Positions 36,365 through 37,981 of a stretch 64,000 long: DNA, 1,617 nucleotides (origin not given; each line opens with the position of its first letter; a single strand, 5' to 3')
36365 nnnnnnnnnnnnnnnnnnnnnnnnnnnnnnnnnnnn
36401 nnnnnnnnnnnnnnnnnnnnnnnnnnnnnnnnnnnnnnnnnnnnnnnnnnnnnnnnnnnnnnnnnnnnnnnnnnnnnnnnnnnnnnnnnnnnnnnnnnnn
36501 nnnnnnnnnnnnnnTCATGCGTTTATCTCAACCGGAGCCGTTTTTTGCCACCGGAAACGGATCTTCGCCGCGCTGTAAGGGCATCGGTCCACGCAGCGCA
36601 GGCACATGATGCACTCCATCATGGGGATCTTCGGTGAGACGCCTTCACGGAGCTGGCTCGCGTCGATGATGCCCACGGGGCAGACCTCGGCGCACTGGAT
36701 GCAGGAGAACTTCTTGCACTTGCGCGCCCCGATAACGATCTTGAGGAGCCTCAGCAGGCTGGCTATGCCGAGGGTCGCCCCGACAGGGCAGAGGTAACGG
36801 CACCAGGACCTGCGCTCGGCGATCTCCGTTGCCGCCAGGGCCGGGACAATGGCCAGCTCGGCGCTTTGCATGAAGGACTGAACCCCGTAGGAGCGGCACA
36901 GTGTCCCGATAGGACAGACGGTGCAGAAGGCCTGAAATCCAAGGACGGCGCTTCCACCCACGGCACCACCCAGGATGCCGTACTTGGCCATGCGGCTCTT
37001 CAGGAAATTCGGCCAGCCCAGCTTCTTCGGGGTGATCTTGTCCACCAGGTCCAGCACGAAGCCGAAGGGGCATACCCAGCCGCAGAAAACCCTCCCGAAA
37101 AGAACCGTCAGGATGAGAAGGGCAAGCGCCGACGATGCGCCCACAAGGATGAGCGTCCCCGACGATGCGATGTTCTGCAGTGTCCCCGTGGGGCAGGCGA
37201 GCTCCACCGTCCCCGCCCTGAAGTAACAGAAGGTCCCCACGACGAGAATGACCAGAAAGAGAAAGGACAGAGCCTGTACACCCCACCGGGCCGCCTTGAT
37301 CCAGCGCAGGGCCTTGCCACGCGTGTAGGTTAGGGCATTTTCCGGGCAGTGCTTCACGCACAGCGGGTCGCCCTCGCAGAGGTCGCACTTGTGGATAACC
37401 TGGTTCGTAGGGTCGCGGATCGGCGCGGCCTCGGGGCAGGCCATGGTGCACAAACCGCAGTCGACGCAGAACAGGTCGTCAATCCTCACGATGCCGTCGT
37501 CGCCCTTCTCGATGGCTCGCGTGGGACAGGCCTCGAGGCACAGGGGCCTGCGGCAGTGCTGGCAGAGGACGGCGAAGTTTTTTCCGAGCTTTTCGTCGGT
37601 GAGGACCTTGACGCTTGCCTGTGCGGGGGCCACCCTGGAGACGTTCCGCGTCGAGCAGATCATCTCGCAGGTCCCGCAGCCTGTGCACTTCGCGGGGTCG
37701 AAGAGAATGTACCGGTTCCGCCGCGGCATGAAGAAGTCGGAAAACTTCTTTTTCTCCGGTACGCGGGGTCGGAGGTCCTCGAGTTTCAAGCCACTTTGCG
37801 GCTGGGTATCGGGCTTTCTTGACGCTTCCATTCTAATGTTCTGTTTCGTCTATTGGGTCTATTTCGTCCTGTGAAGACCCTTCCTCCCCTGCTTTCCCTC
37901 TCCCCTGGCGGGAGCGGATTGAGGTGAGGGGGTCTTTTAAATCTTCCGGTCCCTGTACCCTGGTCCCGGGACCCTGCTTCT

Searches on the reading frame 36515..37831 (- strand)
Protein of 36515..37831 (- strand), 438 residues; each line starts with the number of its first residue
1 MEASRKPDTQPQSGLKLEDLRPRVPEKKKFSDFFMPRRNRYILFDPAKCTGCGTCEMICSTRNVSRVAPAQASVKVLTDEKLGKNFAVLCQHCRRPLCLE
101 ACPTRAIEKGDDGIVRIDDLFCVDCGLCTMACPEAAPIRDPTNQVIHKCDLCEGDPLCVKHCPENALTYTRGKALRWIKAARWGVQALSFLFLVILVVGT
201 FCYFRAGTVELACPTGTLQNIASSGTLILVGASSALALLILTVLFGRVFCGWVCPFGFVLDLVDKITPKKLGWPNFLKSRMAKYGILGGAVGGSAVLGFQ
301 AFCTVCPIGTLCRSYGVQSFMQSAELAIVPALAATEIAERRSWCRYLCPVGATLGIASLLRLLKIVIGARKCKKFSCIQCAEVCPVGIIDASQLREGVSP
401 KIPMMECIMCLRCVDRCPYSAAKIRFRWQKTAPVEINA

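Call 48: search_protein_families(library=pfam, proteins=[window:36515-37831:-], max_evalue=0.00001)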
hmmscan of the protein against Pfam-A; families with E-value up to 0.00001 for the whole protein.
window:36515-37831:- (438 aa): 10 families
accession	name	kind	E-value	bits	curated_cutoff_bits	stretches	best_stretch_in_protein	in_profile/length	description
PF12801.12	Fer4_5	-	6.6e-19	68.1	22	1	229-274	3-48/48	4Fe-4S binding domain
PF00037.32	Fer4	-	5.5e-17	61.2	21.1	0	44-59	3-18/24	4Fe-4S binding domain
PF12838.12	Fer4_7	-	8.3e-17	61.8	27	1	90-136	2-52/52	4Fe-4S dicluster domain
PF13187.11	Fer4_9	-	4.2e-13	49.5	27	0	376-421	4-51/52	4Fe-4S dicluster domain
PF12837.12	Fer4_6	-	9.3e-13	47.9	25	0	42-61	2-21/24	4Fe-4S binding domain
PF13237.11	Fer4_10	-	2.1e-11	44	25.5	0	364-418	1-53/53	4Fe-4S dicluster domain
PF13247.11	Fer4_11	-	8.2e-10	39.2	26.2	1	86-167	6-95/100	4Fe-4S dicluster domain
PF13484.11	Fer4_16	-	1.2e-08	36.1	30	0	406-431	1-27/66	4Fe-4S double cluster binding domain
PF12797.12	Fer4_2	-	1e-07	31.9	24.5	0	41-60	2-21/22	4Fe-4S binding domain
PF14697.11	Fer4_21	-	6.4e-07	29.8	35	0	116-167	2-57/59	4Fe-4S dicluster domain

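Call 49: search_protein_families(library=ncbifam, proteins=[window:36515-37831:-], max_evalue=0.001)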
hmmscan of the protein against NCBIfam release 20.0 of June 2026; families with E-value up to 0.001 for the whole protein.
window:36515-37831:- (438 aa): 57 families (the best 25 are shown)
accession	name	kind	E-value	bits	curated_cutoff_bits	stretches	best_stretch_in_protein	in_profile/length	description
TIGR02163.1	napH_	subfamily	3.6e-31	108.6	213.05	1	206-423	37-252/255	NapH/MauN family ferredoxin-type protein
NF007013.0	PRK09477.1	equivalog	1e-30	106.9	234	1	206-431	60-283/286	quinol dehydrogenase ferredoxin subunit NapH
NF045766.1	PhenlGlyoxDHPadI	equivalog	2.4e-28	99.1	700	1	41-173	6-139/443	NADH-dependent phenylglyoxylate dehydrogenase subunit beta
TIGR02951.1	DMSO_dmsB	equivalog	5.9e-24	84.9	214.1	1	44-172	6-153/161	DMSO/selenate family reductase complex B subunit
NF007382.0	PRK09898.1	equivalog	9.7e-18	64.4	213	2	45-168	64-199/208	ferredoxin-like protein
NF045797.1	DsrO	equivalog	2.9e-17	62.9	200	1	42-134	46-147/235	sulfate reduction electron transfer complex DsrMKJOP subunit DsrO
NF009408.0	PRK12769.1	equivalog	8.4e-17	60.5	1003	1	39-180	2-155/659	formate-dependent uric acid utilization protein AegA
NF011569.0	PRK14993.1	equivalog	3e-16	59.6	416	1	38-153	41-163/244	tetrathionate reductase subunit TtrB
NF009451.0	PRK12809.1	equivalog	7.5e-16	57.5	1154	1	39-183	2-150/639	formate-dependent uric acid utilization protein YgfT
TIGR03149.1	cyt_nit_nrfC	equivalog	2.9e-15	56.2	377.6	1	40-169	38-181/225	cytochrome c nitrite reductase Fe-S protein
NF045715.1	sulf_resp_HmcB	equivalog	7.2e-15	54.9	420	1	89-182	106-206/307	sulfate respiration complex iron-sulfur protein HmcB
NF007658.0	PRK10330.1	equivalog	1.1e-14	54.3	260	1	39-180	2-165/181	electron transport protein HydN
NF038355.1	FDH3_beta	equivalog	9.5e-14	51.8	240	1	43-158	6-127/180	formate dehydrogenase FDH3 subunit beta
NF008134.0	PRK10882.1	equivalog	1.8e-13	50.3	263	1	88-175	111-211/329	hydrogenase 2 operon protein HybA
NF038196.1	ferrodoxin_EFR1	subfamily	3.5e-13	50.2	75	2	375-424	187-231/242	EFR1 family ferrodoxin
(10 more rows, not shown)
